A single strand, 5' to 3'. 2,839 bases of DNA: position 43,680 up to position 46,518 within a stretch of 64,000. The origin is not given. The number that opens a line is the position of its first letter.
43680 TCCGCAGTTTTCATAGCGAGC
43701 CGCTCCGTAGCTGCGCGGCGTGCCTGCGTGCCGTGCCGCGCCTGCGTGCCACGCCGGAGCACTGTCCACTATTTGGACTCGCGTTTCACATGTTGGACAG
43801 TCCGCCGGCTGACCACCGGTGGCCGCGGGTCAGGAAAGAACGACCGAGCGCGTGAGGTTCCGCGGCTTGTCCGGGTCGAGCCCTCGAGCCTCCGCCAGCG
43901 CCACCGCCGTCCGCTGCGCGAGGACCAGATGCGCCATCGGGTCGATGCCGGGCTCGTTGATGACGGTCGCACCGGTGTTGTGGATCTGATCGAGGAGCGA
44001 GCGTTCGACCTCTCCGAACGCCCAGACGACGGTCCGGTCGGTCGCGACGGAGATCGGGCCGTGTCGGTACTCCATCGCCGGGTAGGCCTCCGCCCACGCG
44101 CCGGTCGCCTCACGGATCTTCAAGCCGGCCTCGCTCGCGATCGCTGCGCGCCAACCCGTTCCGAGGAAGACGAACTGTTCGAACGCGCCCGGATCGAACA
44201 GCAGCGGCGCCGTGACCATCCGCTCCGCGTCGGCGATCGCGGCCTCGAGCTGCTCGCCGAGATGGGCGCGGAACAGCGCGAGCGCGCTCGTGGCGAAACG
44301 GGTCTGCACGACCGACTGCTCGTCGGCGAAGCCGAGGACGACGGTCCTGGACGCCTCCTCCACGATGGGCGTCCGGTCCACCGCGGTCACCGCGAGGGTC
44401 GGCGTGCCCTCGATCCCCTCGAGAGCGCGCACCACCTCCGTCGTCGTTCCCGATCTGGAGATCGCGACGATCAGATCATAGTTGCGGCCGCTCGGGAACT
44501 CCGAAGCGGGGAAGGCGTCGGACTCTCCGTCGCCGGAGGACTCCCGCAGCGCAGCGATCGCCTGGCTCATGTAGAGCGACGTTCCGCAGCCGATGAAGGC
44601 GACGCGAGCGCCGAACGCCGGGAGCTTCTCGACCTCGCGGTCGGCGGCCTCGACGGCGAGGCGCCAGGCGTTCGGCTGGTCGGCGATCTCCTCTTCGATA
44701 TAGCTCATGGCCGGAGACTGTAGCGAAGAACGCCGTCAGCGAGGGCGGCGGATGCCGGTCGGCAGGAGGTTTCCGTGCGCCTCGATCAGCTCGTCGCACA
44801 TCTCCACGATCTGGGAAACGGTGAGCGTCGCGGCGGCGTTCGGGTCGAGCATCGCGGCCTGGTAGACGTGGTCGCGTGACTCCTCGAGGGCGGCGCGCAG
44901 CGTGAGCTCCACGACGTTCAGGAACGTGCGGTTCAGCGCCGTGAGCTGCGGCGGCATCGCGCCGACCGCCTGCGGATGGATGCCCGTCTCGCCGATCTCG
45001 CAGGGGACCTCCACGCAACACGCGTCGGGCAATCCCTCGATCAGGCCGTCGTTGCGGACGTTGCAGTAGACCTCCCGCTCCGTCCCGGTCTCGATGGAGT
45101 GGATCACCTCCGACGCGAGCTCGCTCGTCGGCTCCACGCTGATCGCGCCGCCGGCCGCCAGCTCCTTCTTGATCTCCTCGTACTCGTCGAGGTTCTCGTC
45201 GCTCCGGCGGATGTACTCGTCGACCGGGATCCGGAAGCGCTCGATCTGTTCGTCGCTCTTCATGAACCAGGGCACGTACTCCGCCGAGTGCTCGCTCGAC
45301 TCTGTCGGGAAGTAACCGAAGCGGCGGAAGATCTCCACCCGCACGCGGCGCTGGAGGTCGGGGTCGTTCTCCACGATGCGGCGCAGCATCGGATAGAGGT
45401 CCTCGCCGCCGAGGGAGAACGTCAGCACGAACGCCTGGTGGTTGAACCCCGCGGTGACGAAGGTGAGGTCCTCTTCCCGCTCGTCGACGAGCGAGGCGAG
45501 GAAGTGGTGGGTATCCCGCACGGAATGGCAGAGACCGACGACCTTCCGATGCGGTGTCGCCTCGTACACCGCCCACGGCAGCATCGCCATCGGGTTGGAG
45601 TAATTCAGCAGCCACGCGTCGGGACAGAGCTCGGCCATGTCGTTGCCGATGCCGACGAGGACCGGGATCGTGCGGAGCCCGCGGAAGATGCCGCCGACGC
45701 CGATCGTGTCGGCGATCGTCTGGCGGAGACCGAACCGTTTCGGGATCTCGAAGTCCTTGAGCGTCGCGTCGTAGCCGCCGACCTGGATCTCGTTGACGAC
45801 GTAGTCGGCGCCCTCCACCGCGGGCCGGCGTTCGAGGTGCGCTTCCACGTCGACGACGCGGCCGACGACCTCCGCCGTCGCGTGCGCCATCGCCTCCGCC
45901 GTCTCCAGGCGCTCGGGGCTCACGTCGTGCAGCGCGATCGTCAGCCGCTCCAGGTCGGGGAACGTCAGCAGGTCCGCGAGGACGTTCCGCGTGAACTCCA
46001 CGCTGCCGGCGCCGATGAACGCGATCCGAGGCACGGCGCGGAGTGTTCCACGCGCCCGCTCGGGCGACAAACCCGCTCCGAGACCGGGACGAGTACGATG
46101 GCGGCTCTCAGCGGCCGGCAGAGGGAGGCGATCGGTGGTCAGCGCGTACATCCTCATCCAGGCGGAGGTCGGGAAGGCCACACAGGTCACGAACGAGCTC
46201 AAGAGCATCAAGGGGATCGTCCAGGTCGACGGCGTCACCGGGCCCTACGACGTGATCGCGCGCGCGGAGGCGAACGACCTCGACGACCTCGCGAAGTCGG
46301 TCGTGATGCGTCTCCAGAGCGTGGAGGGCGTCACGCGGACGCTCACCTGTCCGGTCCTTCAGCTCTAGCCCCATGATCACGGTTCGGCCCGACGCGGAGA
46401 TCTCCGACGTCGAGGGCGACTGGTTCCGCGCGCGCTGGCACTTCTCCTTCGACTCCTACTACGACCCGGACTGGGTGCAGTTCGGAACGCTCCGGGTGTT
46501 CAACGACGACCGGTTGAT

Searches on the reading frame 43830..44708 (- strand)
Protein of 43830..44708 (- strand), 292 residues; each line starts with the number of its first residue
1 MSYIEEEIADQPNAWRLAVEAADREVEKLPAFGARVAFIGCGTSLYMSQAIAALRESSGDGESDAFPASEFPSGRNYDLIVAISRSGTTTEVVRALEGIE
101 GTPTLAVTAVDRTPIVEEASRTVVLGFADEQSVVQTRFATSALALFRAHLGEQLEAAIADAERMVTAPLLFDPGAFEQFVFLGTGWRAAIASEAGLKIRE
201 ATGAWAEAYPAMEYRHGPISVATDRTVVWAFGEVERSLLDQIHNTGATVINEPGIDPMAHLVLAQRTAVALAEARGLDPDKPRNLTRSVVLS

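Call 7: search_protein_families(library=pfam, proteins=[window:43830-44708:-])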
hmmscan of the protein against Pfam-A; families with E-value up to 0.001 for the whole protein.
window:43830-44708:- (292 aa): 1 family
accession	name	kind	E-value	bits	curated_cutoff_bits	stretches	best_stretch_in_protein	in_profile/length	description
PF01380.27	SIS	-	2.4e-13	50.5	25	2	35-131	7-110/131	SIS domain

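Call 12: find_related_loci(query=window:43830-44708:-, collection=genome_contigs, flank=10000)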
Query window:43830-44708:- (292 aa) in genome_contigs; peptide patterns used: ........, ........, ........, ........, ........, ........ (x = any residue, [..] = any of these).
600 stretches matched a pattern (row limit reached: there are more); 352 encode a relative of the query (tblastn E <= 1e-3); the best 80 are kept; 80 distinct loci.
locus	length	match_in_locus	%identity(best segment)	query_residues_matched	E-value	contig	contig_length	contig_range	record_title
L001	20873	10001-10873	64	1-291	1e-107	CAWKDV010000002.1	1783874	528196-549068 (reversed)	MAG: uncultured Thermoleophilaceae bacterium isolate MFD05442.bin.2.8 genome assembly, contig: contig_3493, whole genome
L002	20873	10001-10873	59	1-291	3e-104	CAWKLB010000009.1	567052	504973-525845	MAG: uncultured Actinomycetota bacterium isolate MFD05502.bin.1.24 genome assembly, contig: contig_28858, whole genome s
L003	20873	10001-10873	59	1-291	8e-104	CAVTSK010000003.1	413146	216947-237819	MAG: uncultured Solirubrobacteraceae bacterium isolate MFD09368.bin.3.158 genome assembly, contig: contig_12114, whole g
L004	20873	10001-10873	59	1-291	3e-103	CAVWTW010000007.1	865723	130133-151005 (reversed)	MAG: uncultured Actinomycetota bacterium isolate MFD00964.bin.1.57 genome assembly, contig: contig_35780, whole genome s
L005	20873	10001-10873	60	1-291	6e-103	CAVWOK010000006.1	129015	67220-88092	MAG: uncultured Solirubrobacterales bacterium isolate MFD09603.bin.1.340 genome assembly, contig: contig_15656, whole ge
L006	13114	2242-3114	60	1-291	2e-102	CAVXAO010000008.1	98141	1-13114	MAG: uncultured Solirubrobacterales bacterium isolate MFD05377.bin.1.127 genome assembly, contig: contig_23800, whole ge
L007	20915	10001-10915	56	1-291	8e-102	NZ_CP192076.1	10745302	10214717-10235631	Actinoplanes sp. CA-142083 chromosome, complete genome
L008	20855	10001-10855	60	7-291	2e-101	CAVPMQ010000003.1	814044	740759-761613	MAG: uncultured Solirubrobacterales bacterium isolate MFD10113.bin.1.46 genome assembly, contig: contig_1437, whole geno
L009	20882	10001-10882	59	1-292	2e-100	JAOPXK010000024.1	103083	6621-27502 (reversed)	MAG: Marmoricola sp. isolate RYN_199 scaffold_5910945, whole genome shotgun sequence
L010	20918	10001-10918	56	1-291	7e-100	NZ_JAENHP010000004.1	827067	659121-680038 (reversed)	Paractinoplanes ovalisporus strain LDG1-06 NODE_4_length_827067_cov_31.365502, whole genome shotgun sequence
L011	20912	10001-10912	56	1-292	9e-100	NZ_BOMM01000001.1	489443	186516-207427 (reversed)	Paractinoplanes ferrugineus strain NBRC 15555 sequence001, whole genome shotgun sequence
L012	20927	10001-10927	55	1-292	4e-99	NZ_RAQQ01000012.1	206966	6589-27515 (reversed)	Micromonospora globbae strain WPS1-2 contig0012, whole genome shotgun sequence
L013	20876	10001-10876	57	1-292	2e-99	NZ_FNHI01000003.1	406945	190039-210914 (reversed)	Streptomyces wuyuanensis strain CGMCC 4.7042, whole genome shotgun sequence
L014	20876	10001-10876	57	1-292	4e-99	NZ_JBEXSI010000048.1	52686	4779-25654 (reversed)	Streptomyces sp. NPDC006261 NPDC006261_281_C5.ctg-0048, whole genome shotgun sequence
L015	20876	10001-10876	57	1-292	8e-99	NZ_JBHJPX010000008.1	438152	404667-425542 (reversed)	Streptomyces sp. NPDC056373 NPDC056373_T11_E1.ctg-0008, whole genome shotgun sequence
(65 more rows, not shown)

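Call 15: find_homologous_proteins(query=window:43830-44708:-, max_evalue=1e-40)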
Query window:43830-44708:- (292 aa): 7994 proteins with E <= 1e-40 among 8000 candidates; the best 120 are listed.
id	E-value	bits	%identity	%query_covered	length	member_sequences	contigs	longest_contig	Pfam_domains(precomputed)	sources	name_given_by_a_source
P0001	8.7e-177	604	96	100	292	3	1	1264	PF01380.28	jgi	jgi:fructoselysine-6-P-deglycase FrlB-like protein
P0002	9.0e-176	601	95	100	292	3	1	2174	PF01380.28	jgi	jgi:fructoselysine-6-P-deglycase FrlB-like protein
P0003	4.1e-167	573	90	100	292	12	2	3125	PF01380.28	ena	-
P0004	2.5e-166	570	90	100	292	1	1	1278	PF01380.28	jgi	jgi:fructoselysine-6-P-deglycase FrlB-like protein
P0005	7.2e-161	552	87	100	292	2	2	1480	PF01380.28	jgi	jgi:fructoselysine-6-P-deglycase FrlB-like protein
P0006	1.8e-158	544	86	100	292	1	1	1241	PF01380.28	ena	-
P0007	4.4e-158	543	85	100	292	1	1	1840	PF01380.28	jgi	jgi:fructoselysine-6-P-deglycase FrlB-like protein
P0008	1.1e-157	542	86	100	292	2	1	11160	PF01380.28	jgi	jgi:CRISPR-associated protein Cas5a/b/c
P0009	1.6e-157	541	85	100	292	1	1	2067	PF01380.28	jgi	jgi:fructoselysine-6-P-deglycase FrlB-like protein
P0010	1.8e-157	541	86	100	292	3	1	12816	PF01380.28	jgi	jgi:fructoselysine-6-P-deglycase FrlB-like protein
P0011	2.2e-157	541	85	100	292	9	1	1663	PF01380.28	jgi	jgi:fructoselysine-6-P-deglycase FrlB-like protein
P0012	1.8e-156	538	85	100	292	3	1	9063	PF01380.28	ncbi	ncbi:MAG: SIS domain-containing protein [Actinomycetota bacterium]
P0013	2.5e-156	537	84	100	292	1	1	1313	PF01380.28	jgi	-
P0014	2.7e-156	537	85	100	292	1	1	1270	PF01380.28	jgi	-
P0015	3.8e-150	517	81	100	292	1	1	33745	PF01380.28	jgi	jgi:fructoselysine-6-P-deglycase FrlB-like protein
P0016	1.1e-149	515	83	100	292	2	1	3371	PF01380.28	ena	-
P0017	3.2e-137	474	77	100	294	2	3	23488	PF01380.28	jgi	jgi:fructoselysine-6-P-deglycase FrlB-like protein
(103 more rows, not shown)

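Call 16: find_encoding_contigs(protein=P0010, flank=10000, max_places=3)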
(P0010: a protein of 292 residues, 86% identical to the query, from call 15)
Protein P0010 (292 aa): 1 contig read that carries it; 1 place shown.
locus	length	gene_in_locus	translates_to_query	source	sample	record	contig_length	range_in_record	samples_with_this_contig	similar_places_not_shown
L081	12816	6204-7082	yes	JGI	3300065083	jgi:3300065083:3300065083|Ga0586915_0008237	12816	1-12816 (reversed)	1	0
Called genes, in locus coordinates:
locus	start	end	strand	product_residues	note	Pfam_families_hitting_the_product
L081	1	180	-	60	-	?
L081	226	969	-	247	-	PF02517:Rce1-like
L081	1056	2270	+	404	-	PF01266:DAO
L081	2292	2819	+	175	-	PF00583:Acetyltransf_1, PF13673:Acetyltransf_10, PF13508:Acetyltransf_7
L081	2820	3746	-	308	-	PF13793:Pribosyltran_N, PF00156:Pribosyltran, PF14572:Pribosyl_synth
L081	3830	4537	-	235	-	PF02678:Pirin, PF07883:Cupin_2 (faint), PF17954:Pirin_C_2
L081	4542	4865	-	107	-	PF01037:AsnC_trans_reg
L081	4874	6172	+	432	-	PF02056:Glyco_hydro_4, PF11975:Glyco_hydro_4C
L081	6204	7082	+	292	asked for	PF01380:SIS (weak)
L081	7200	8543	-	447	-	PF02056:Glyco_hydro_4, PF11975:Glyco_hydro_4C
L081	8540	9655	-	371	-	PF00005:ABC_tran, PF13304:AAA_21 (faint), PF08402:TOBE_2 (faint), PF17850:CysA_C_terminal (weak), PF17912:OB_MalK (weak)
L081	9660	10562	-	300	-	PF00528:BPD_transp_1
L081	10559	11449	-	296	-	PF00528:BPD_transp_1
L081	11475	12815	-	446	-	?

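Call 17: find_encoding_contigs(protein=P0008, flank=10000, max_places=3)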
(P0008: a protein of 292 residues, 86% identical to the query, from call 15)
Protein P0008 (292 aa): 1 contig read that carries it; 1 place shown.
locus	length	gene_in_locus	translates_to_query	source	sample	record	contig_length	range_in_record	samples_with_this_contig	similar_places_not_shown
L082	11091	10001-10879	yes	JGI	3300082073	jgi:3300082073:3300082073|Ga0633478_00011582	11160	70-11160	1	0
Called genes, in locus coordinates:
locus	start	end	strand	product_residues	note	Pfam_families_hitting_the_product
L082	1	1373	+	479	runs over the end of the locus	?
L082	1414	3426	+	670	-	PF02129:Peptidase_S15, PF00326:Peptidase_S9 (weak), PF08530:PepX_C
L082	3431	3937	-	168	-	PF04073:tRNA_edit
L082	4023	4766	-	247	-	PF02517:Rce1-like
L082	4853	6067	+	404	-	PF01266:DAO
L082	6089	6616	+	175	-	PF00583:Acetyltransf_1, PF13673:Acetyltransf_10, PF13508:Acetyltransf_7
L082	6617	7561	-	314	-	PF13793:Pribosyltran_N, PF00156:Pribosyltran, PF14572:Pribosyl_synth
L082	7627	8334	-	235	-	PF02678:Pirin, PF07883:Cupin_2 (faint), PF17954:Pirin_C_2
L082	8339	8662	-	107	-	PF01037:AsnC_trans_reg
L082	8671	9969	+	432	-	PF02056:Glyco_hydro_4, PF11975:Glyco_hydro_4C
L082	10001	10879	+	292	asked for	PF01380:SIS (weak)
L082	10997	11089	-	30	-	?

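Call 18: find_encoding_contigs(protein=P0015, flank=10000, max_places=3)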
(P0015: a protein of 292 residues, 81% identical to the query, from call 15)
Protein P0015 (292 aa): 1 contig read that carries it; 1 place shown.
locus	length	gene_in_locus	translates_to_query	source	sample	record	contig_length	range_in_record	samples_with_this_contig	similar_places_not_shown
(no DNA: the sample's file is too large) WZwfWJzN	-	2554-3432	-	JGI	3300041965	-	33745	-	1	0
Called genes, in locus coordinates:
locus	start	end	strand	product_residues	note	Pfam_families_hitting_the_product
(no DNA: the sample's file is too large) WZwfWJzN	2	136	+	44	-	?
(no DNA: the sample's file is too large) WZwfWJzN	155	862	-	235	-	PF02678:Pirin, PF07883:Cupin_2 (faint), PF17954:Pirin_C_2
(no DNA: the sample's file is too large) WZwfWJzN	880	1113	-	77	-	PF01037:AsnC_trans_reg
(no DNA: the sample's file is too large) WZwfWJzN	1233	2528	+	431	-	PF02056:Glyco_hydro_4, PF11975:Glyco_hydro_4C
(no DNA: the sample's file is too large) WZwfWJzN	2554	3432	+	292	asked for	PF01380:SIS (weak)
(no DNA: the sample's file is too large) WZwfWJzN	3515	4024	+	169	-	PF01740:STAS, PF13466:STAS_2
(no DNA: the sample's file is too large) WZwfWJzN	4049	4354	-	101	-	PF13581:HATPase_c_2, PF02518:HATPase_c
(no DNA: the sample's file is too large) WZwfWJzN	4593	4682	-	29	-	-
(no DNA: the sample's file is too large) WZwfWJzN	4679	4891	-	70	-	-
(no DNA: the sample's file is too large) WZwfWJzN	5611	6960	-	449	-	PF02056:Glyco_hydro_4, PF11975:Glyco_hydro_4C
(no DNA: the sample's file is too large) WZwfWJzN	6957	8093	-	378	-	PF00005:ABC_tran, PF08402:TOBE_2 (faint), PF17912:OB_MalK (weak), PF17850:CysA_C_terminal (weak)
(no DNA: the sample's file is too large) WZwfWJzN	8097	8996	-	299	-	PF00528:BPD_transp_1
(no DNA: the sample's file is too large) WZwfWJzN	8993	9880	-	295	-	PF00528:BPD_transp_1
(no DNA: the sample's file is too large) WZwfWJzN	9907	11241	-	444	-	PF01547:SBP_bac_1, PF13416:SBP_bac_8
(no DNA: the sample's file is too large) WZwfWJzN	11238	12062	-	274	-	PF01557:FAA_hydrolase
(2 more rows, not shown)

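Call 19: find_encoding_contigs(protein=P0012, flank=10000, max_places=3)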
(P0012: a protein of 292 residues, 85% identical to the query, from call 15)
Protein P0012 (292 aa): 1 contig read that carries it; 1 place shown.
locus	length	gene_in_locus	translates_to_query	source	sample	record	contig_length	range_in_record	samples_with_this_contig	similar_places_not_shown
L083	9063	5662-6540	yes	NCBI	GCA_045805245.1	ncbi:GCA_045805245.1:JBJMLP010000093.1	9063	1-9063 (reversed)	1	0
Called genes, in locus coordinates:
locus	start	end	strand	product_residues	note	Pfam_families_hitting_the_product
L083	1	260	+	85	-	?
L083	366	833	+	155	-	-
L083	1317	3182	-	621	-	PF01833:TIG, PF00884:Sulfatase, PF01663:Phosphodiest (weak), PF16347:SGSH_C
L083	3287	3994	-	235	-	PF02678:Pirin, PF17954:Pirin_C_2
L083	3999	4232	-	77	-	PF01037:AsnC_trans_reg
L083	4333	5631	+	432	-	PF02056:Glyco_hydro_4, PF11975:Glyco_hydro_4C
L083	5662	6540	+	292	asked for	PF01380:SIS (weak)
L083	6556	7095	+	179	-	PF13527:Acetyltransf_9, PF00583:Acetyltransf_1, PF13508:Acetyltransf_7 (weak)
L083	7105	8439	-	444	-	PF02056:Glyco_hydro_4, PF11975:Glyco_hydro_4C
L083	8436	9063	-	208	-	PF08402:TOBE_2 (faint), PF17850:CysA_C_terminal (weak), PF17912:OB_MalK (weak)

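Call 27: find_encoding_contigs(protein=P0002, flank=10000, max_places=3)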
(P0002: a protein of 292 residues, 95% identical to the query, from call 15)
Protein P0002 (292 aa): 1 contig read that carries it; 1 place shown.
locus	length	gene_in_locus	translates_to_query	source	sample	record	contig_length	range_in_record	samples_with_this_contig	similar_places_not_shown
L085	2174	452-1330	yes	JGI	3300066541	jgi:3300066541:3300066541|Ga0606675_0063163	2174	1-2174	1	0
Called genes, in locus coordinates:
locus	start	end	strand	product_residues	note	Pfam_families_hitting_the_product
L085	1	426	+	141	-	?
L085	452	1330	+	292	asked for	PF01380:SIS (weak)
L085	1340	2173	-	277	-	?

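Call 28: find_encoding_contigs(protein=P0003, flank=10000, max_places=3)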
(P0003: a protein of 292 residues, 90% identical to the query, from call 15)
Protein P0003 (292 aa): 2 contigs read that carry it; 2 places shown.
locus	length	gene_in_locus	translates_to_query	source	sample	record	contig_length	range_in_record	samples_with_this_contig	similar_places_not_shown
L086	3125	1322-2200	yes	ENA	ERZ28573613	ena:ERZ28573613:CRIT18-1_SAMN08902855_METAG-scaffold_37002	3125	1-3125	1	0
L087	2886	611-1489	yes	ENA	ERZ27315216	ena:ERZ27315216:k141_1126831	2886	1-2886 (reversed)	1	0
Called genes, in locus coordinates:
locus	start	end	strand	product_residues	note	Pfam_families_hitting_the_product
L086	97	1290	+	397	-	PF02056:Glyco_hydro_4, PF11975:Glyco_hydro_4C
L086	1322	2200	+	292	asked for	PF01380:SIS (weak)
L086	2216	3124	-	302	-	?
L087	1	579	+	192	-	?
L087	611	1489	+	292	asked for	PF01380:SIS (weak)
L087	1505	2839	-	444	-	PF02056:Glyco_hydro_4, PF11975:Glyco_hydro_4C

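Call 29: find_encoding_contigs(protein=P0017, flank=10000, max_places=3)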
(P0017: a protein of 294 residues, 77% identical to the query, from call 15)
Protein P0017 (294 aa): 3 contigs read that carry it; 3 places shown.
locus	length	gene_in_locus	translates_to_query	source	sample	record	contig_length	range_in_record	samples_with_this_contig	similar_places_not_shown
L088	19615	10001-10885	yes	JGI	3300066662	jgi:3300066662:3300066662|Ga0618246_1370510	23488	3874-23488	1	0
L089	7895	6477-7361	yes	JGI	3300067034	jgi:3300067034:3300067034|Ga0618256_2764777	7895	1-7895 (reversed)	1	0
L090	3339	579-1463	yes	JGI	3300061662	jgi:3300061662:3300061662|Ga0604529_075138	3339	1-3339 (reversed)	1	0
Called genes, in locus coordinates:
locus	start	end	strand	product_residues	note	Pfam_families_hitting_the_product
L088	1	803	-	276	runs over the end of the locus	PF00590:TP_methylase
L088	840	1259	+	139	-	-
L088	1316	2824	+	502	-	PF02366:PMT, PF13231:PMT_2 (weak), PF02366:PMT (weak), PF16192:PMT_4TMC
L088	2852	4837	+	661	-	PF02129:Peptidase_S15, PF00326:Peptidase_S9 (faint), PF08530:PepX_C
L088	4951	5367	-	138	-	-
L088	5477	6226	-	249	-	PF02517:Rce1-like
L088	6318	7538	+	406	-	PF01266:DAO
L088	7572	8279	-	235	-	PF02678:Pirin, PF07883:Cupin_2 (faint), PF17954:Pirin_C_2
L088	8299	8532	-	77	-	PF01037:AsnC_trans_reg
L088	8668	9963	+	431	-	PF02056:Glyco_hydro_4, PF11975:Glyco_hydro_4C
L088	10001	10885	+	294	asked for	PF01380:SIS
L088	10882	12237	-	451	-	PF02056:Glyco_hydro_4, PF11975:Glyco_hydro_4C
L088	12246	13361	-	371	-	PF00005:ABC_tran, PF08402:TOBE_2 (faint)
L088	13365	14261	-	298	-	PF00528:BPD_transp_1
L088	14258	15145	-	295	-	PF00528:BPD_transp_1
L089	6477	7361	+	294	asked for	PF01380:SIS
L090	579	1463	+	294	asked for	PF01380:SIS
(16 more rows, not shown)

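Call 30: find_encoding_contigs(protein=P0016, flank=10000, max_places=3)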
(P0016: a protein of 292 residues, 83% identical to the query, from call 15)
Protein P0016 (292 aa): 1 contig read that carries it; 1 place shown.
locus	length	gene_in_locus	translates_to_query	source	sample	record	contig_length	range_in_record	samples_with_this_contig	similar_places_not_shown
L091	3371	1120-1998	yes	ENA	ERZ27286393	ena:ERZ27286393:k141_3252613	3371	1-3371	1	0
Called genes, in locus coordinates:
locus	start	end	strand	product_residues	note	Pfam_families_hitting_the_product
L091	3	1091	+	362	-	?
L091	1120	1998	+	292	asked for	PF01380:SIS (weak)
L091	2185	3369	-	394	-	?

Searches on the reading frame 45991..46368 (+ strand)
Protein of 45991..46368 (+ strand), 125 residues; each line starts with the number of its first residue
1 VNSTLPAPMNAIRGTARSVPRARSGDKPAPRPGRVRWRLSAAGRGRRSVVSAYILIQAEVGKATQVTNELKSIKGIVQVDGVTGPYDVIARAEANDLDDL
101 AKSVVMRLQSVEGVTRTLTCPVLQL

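Call 39: search_protein_families(library=pfam, proteins=[window:45991-46368:+])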
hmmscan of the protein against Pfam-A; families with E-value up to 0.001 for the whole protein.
window:45991-46368:+ (125 aa): 1 family
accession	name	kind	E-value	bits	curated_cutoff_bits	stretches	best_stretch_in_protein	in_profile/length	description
PF01037.27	AsnC_trans_reg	-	1.1e-11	44.9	25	1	54-124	1-72/73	Lrp/AsnC ligand binding domain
